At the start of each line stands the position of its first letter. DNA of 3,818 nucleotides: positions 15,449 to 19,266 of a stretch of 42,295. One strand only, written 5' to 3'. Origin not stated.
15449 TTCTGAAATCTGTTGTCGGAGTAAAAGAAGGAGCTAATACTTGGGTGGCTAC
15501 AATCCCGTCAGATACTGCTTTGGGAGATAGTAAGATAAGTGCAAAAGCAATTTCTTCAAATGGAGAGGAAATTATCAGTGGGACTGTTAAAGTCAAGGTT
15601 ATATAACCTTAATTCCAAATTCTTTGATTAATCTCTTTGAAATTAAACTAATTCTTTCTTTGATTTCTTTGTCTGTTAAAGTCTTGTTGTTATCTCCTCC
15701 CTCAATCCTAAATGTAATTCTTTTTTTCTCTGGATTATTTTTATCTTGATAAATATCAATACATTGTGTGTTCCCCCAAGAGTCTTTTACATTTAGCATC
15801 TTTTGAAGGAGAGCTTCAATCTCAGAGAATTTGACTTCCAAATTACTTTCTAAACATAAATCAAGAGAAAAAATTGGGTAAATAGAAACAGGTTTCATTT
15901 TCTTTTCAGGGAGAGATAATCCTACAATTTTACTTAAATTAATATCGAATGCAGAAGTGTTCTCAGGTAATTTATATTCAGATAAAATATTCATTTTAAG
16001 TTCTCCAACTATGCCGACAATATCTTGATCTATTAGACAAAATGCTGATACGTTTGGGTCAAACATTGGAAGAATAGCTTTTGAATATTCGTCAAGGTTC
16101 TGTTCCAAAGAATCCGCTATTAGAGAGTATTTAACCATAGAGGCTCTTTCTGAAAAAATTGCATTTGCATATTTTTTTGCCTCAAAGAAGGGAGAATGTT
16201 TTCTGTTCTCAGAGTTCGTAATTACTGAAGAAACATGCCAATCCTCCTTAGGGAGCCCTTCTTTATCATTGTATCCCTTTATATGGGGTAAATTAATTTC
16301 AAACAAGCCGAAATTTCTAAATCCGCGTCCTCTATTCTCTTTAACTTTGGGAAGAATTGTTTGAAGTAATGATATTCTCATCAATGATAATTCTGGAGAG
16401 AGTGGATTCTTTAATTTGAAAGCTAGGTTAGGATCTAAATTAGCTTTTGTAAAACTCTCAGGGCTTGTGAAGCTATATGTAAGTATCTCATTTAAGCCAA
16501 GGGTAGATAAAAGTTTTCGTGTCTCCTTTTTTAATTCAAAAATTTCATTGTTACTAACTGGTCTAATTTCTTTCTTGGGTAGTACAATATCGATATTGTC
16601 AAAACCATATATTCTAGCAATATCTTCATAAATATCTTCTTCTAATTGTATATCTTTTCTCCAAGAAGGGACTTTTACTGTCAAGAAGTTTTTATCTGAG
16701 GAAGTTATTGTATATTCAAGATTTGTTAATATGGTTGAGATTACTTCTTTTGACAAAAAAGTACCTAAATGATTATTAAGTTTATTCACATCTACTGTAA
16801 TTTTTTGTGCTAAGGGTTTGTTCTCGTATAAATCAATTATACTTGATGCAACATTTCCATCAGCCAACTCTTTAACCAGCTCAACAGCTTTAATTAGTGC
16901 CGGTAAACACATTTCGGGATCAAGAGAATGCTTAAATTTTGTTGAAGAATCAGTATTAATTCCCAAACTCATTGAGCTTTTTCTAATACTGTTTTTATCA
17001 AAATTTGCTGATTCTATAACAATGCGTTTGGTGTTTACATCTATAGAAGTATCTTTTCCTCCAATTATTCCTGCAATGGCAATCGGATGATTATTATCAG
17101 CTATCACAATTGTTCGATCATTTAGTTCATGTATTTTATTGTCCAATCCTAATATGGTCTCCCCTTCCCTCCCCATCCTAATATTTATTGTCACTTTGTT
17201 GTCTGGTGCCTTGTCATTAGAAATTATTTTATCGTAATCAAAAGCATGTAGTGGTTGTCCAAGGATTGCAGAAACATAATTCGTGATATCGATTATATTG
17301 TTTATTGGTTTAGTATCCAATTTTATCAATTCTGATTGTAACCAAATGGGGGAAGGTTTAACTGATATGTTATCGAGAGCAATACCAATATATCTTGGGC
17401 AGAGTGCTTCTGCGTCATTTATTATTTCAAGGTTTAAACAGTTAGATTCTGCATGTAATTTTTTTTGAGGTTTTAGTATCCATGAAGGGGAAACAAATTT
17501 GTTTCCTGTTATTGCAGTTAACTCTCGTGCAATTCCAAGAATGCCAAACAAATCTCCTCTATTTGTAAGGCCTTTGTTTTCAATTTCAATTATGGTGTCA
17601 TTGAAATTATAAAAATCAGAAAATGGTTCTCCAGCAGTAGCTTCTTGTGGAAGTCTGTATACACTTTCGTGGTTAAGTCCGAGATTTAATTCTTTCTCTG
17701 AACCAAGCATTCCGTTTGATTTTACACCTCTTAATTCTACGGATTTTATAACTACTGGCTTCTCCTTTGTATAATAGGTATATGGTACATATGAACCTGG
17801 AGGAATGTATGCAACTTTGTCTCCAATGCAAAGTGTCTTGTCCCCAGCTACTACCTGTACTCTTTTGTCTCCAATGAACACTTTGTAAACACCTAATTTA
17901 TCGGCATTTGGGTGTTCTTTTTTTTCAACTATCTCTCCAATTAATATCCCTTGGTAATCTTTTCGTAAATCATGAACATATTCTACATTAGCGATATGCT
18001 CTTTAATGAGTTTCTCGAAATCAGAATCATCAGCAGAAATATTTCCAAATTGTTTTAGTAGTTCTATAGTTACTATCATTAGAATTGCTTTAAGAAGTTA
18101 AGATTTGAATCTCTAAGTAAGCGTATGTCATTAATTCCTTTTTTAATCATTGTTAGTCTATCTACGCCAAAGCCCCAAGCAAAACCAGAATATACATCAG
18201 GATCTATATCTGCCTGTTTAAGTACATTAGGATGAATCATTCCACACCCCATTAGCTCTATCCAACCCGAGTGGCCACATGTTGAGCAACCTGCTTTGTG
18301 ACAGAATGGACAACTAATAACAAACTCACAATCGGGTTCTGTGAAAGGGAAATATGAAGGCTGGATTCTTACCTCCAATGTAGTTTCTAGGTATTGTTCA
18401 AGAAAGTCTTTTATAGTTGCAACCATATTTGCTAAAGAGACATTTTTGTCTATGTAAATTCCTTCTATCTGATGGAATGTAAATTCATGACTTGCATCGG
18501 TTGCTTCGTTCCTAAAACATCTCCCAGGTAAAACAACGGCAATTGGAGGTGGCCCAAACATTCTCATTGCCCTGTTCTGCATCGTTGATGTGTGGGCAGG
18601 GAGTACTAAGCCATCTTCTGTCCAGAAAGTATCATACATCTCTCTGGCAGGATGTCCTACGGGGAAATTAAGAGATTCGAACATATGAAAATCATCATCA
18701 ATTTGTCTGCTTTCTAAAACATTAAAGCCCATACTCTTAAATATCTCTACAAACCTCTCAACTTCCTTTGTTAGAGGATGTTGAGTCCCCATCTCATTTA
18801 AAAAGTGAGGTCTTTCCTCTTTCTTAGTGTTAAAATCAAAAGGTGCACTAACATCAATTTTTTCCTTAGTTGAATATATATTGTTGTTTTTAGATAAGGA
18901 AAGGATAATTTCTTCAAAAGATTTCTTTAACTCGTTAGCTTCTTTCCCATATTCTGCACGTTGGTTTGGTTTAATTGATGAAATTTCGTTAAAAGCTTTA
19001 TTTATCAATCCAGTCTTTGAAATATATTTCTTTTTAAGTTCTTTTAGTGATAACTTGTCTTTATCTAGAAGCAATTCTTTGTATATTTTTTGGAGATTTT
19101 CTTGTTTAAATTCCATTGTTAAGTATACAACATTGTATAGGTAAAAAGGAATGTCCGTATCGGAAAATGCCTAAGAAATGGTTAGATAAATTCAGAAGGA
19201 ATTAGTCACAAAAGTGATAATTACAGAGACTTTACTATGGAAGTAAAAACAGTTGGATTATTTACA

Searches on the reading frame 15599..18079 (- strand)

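Call 98: search_protein_families(library=pfam, proteins=[window:15599-18079:-], max_evalue=0.00001)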
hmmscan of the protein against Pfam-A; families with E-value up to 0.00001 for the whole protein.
window:15599-18079:- (826 aa): 5 families
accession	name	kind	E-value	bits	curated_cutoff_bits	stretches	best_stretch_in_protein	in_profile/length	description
PF03483.22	B3_4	-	8.9e-57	191.9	29.3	1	227-406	2-173/174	B3/4 domain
PF17759.6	tRNA_synthFbeta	-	1.6e-35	122.9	22.4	1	497-715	2-214/214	Phenylalanyl tRNA synthetase beta chain CLM domain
PF03484.21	B5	-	5.2e-21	75.1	28.6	1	427-493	1-67/67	tRNA synthetase B5 domain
PF01588.26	tRNA_bind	-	2.4e-13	50.4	27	1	46-151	2-95/96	Putative tRNA binding domain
PF03147.19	FDX-ACB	-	4.2e-11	43.6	31.1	1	732-824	1-92/94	Ferredoxin-fold anticodon binding domain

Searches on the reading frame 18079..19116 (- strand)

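Call 98: search_protein_families(library=pfam, proteins=[window:18079-19116:-], max_evalue=0.00001)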
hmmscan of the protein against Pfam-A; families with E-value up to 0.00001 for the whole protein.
window:18079-19116:- (345 aa): 2 families
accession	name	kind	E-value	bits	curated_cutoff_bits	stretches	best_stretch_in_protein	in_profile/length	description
PF01409.25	tRNA-synt_2d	-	1.8e-82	277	19.8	1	108-345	12-246/246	tRNA synthetases class II core domain (F)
PF02912.23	Phe_tRNA-synt_N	-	1.5e-10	41.3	22.3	1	21-71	3-53/69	Aminoacyl tRNA synthetase class II, N-terminal domain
